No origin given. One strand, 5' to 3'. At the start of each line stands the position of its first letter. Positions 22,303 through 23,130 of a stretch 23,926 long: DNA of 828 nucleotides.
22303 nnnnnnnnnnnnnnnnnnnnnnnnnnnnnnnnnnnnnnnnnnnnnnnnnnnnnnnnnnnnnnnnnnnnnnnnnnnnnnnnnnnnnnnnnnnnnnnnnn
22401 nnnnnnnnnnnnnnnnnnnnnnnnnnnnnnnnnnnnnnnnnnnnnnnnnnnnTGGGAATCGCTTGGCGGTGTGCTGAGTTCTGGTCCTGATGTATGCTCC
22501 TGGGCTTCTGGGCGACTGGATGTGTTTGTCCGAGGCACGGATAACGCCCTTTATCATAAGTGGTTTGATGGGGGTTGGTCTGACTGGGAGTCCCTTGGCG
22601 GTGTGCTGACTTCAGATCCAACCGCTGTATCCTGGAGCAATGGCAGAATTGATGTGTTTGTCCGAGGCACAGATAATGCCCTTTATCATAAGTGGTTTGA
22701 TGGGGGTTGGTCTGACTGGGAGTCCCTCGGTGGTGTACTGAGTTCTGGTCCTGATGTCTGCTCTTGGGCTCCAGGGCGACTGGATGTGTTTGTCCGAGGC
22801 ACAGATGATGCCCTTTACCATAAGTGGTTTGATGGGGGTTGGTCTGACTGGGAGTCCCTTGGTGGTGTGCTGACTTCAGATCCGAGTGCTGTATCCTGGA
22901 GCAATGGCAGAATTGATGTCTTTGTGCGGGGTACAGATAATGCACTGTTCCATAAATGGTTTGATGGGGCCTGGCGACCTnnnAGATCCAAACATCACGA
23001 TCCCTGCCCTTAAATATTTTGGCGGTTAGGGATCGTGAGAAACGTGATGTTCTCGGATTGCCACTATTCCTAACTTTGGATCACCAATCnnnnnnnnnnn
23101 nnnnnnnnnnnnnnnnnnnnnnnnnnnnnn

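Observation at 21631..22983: Signal-less astacin zymogen fused to four tandem propeller-blade/lectin-like repeats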

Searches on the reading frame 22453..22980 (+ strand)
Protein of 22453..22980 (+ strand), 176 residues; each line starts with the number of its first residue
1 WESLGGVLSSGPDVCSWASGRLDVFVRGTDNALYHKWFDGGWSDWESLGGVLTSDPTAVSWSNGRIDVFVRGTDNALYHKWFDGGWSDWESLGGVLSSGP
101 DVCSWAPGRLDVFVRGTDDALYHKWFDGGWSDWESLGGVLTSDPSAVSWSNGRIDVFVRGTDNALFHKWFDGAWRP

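Call 86: search_protein_representatives(protein=window:22453-22980:+)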
Query: 176 residues. Proteins with E-value up to 0.001 (for the whole library): 15327; up to 1e-10: 10175; up to 1e-30: 3777. The best 150 are listed.
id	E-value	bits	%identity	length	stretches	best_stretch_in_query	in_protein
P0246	0.0e+00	1035.3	56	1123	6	1-174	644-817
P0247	2.4e-230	775.5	67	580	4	1-170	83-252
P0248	4.1e-169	575.4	59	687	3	2-159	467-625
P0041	8.3e-169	574.4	81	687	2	2-165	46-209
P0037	2.7e-166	566.2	77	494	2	1-172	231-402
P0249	1.2e-163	557.6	60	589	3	1-173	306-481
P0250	5.8e-155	529.1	61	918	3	1-174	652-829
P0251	2.2e-151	517.4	66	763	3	1-142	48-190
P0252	3.9e-151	516.6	60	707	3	1-175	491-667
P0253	1.2e-148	508.5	74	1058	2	1-175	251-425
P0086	2.8e-147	504.0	73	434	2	1-158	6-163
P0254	5.4e-146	499.8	66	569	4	33-171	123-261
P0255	2.4e-139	478.1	70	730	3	3-171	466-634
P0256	3.2e-139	477.7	43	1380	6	5-174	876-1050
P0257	2.4e-135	465.0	57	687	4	1-176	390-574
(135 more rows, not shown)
